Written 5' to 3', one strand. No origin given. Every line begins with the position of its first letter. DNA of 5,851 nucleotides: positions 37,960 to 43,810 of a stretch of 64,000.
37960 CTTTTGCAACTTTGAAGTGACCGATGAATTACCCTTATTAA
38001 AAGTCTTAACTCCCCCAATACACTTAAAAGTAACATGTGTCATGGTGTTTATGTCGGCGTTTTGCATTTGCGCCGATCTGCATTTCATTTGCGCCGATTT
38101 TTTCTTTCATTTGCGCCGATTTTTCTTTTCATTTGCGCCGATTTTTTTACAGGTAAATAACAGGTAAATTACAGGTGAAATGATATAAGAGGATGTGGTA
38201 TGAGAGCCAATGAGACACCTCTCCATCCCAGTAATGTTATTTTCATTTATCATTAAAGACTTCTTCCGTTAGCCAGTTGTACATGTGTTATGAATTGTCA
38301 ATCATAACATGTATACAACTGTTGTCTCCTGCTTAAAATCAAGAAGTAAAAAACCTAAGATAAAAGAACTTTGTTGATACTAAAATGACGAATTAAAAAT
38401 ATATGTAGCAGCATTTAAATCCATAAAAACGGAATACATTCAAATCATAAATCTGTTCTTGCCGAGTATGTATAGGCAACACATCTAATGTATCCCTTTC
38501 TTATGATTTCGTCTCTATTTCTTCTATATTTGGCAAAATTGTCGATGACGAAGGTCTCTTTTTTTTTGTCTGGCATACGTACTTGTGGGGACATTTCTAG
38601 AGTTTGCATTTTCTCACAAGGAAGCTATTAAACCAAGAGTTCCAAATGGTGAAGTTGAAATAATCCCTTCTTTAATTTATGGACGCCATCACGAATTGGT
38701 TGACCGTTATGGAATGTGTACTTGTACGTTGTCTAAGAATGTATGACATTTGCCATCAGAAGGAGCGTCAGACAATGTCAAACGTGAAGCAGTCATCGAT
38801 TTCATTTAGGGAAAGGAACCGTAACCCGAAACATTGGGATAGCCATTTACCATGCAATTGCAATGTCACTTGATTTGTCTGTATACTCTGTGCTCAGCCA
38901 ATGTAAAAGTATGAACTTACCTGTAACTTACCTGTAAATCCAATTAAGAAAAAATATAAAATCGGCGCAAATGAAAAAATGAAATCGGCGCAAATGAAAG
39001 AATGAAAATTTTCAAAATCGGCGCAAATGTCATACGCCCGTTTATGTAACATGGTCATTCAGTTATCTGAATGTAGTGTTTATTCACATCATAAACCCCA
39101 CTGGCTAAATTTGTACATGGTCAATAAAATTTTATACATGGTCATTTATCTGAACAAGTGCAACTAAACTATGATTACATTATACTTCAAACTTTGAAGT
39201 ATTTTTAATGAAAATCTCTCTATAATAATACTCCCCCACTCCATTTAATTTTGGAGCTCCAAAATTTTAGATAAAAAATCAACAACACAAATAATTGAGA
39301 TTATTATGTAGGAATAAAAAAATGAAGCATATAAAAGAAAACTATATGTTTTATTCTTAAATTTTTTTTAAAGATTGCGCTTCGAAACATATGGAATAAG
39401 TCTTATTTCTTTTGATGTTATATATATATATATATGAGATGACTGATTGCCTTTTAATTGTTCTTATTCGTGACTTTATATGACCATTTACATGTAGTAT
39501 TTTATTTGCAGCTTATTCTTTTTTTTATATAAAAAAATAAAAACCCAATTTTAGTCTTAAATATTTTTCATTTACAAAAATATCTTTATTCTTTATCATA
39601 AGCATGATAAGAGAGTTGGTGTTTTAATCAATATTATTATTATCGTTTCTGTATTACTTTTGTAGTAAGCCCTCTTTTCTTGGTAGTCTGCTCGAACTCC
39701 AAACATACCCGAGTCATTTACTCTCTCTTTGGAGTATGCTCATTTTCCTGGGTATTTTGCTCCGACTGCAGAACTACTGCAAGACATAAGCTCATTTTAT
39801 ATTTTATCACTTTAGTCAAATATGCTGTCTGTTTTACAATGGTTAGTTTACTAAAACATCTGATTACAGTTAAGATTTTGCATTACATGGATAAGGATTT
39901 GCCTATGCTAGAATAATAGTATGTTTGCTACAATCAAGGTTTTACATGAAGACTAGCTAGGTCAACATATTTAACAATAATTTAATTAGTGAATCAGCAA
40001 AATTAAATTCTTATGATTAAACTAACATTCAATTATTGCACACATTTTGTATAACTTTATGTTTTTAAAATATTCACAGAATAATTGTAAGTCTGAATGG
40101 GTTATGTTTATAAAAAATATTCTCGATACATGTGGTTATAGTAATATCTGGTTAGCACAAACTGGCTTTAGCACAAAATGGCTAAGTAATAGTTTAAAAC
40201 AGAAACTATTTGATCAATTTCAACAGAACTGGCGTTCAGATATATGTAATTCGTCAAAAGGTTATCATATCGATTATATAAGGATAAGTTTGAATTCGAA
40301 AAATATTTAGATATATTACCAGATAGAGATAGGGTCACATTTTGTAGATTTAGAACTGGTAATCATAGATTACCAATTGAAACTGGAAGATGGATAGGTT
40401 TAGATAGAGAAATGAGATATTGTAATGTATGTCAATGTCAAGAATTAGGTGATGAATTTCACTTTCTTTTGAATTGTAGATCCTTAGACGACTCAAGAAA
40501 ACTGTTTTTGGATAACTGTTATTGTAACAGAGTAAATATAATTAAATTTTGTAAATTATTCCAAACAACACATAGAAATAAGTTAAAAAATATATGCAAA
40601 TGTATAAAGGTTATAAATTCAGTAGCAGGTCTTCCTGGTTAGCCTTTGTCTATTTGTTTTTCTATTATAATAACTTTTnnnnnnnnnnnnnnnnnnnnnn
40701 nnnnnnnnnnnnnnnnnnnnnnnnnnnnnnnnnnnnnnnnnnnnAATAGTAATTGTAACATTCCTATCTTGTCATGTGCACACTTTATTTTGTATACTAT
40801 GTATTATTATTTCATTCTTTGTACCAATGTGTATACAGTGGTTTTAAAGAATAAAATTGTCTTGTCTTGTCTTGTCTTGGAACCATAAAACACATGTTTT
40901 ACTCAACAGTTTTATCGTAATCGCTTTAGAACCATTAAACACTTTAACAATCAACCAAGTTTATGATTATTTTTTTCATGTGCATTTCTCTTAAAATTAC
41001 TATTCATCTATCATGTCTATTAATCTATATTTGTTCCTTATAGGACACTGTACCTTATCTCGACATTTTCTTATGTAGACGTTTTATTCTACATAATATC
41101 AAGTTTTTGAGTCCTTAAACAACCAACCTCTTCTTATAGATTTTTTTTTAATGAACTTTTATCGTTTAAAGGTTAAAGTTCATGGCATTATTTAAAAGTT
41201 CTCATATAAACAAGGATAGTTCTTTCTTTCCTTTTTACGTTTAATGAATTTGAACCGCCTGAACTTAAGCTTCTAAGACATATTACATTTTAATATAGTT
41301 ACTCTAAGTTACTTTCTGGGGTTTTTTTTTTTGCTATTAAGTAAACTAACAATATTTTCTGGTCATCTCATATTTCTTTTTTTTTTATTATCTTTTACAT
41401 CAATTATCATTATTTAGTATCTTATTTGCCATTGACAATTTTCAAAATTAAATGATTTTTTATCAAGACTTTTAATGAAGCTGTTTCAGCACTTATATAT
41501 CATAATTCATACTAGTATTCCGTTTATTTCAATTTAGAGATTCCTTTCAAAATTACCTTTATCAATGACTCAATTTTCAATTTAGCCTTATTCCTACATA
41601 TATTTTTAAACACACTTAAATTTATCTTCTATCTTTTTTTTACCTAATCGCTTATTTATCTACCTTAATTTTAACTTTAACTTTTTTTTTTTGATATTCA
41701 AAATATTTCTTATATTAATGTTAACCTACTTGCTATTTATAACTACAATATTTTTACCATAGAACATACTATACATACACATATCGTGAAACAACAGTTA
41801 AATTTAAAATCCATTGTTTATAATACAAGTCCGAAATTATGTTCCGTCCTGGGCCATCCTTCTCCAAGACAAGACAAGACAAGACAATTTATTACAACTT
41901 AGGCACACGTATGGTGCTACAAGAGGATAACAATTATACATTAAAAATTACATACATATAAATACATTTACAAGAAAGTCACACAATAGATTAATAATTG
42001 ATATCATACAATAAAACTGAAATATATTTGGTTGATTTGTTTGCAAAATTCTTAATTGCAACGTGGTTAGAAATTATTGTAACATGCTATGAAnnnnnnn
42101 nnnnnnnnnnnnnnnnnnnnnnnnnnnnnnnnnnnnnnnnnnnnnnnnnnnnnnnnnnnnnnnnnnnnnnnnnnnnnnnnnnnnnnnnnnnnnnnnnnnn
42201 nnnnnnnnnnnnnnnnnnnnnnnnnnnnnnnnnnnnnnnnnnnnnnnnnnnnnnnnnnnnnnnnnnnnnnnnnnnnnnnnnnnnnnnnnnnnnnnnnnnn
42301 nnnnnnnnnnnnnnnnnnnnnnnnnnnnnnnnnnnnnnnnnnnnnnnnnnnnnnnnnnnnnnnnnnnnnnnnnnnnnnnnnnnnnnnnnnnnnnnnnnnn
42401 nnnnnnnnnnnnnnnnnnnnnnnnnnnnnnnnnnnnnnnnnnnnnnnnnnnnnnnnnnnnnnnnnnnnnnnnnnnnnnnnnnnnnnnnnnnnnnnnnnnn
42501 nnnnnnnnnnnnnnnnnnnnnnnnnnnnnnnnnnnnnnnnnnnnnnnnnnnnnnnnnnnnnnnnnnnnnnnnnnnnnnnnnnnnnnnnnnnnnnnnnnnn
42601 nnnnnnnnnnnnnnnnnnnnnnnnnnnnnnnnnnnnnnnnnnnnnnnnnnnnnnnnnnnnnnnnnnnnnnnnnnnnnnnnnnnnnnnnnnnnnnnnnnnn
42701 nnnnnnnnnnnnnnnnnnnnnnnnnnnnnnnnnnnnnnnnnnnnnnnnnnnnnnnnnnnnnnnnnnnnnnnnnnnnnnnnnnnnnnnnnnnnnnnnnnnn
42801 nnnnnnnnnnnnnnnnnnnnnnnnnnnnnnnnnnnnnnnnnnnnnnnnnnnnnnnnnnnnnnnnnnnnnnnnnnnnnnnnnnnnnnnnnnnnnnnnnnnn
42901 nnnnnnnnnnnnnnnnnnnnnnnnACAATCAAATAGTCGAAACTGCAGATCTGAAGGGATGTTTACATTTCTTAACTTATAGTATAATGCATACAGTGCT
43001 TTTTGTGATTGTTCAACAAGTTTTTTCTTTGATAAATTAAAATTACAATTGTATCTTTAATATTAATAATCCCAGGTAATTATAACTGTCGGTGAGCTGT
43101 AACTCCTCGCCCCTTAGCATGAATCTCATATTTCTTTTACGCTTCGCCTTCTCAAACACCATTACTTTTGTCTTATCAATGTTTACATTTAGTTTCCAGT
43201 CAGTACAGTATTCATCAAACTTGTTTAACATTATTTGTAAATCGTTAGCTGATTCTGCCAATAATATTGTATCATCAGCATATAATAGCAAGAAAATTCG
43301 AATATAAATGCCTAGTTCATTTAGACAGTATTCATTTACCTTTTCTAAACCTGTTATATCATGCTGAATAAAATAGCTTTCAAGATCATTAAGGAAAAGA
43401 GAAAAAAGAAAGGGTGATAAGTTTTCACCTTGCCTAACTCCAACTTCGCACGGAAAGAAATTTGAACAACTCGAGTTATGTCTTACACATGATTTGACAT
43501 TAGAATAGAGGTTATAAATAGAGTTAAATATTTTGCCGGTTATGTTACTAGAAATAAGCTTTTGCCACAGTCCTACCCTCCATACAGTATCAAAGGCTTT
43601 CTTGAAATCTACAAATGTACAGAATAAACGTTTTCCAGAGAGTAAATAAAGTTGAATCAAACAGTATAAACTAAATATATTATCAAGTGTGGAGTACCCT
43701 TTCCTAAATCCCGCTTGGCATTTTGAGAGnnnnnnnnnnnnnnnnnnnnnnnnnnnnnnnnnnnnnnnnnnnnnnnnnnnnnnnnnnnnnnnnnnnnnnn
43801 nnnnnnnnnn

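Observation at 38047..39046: MITE caught with filled and empty sites in the same window: 984-bp element, 8-bp TSD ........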

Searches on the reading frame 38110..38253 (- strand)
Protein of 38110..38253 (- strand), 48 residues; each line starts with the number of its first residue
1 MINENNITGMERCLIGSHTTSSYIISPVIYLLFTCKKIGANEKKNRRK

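Call 10: search_protein_families(library=pfam, proteins=[window:38110-38253:-], max_evalue=10)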
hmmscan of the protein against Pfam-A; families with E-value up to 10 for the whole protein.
seq(48 aa): 0 families

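Call 52: list_cluster_members(proteins=[window:38110-38253:-, window:38448-38609:-, window:38488-38628:+, window:38585-38743:+, window:38679-38870:+, window:38710-38805:-, window:38771-38869:-, window:38897-39058:-, window:37946-38164:+, window:38035-38157:+])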
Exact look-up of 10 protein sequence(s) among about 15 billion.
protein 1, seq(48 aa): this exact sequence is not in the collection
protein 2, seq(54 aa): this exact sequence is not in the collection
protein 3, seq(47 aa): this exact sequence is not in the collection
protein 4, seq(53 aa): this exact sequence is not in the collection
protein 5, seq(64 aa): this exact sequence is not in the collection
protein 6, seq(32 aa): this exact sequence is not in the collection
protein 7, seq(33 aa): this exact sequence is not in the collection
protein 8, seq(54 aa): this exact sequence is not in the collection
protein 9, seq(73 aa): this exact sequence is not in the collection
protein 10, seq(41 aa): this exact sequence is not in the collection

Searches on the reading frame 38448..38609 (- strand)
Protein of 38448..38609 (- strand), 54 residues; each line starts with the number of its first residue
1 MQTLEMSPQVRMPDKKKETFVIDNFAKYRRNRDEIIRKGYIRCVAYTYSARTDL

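Call 10: search_protein_families(library=pfam, proteins=[window:38448-38609:-], max_evalue=10)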
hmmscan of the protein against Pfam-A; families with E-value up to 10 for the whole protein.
seq(54 aa): 0 families

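Call 47: search_protein_representatives(protein=window:38448-38609:-)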
Query: 54 residues. Proteins with E-value up to 0.001 (for the whole library): 1; up to 1e-10: 0; up to 1e-30: 0. The best 1 are listed.
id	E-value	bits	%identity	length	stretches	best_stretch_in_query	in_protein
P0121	8.1e-07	44.6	68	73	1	1-43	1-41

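Call 49: find_encoding_contigs(protein=P0121, flank=10000, max_places=10)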
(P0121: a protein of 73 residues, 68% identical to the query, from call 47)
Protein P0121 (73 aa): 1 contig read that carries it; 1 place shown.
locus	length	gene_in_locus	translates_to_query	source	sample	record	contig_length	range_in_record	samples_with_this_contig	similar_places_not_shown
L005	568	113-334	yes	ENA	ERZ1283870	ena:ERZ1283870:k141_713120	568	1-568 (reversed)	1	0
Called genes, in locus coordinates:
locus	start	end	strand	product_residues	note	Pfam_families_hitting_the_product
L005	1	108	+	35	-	?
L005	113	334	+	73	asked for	-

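Call 50: list_cluster_members(proteins=[P0121])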
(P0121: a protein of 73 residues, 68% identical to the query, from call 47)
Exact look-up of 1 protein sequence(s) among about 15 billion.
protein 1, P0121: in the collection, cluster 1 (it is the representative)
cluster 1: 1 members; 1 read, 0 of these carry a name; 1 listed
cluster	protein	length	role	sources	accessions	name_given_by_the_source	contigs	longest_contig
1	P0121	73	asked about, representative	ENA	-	-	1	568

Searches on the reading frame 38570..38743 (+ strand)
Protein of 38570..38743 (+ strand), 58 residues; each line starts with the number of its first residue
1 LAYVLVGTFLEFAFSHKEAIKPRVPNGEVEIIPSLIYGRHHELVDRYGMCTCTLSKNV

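Call 10: search_protein_families(library=pfam, proteins=[window:38585-38743:+], max_evalue=10)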
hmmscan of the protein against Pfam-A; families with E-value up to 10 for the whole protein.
seq(53 aa): 0 families

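Call 11: find_homologous_proteins(query=window:38570-38743:+, max_evalue=0.01)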
Query seq(58 aa): 1 candidates shared short words with the query, none scored E <= 0.01.

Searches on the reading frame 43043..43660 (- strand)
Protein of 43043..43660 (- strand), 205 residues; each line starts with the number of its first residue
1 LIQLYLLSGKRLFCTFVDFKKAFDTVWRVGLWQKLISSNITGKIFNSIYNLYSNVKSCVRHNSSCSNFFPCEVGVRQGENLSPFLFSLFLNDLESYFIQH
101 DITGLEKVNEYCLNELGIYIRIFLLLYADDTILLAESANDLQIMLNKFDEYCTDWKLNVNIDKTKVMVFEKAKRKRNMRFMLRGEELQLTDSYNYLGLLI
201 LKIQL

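Call 70: search_protein_families(library=pfam, proteins=[window:43043-43660:-], max_evalue=0.001)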
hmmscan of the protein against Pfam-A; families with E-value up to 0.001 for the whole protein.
window:43043-43660:- (205 aa): 1 family
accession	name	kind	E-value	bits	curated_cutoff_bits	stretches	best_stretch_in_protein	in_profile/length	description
PF00078.32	RVT_1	-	6.3e-25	88.5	29.6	1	10-198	66-203/205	Reverse transcriptase (RNA-dependent DNA polymerase)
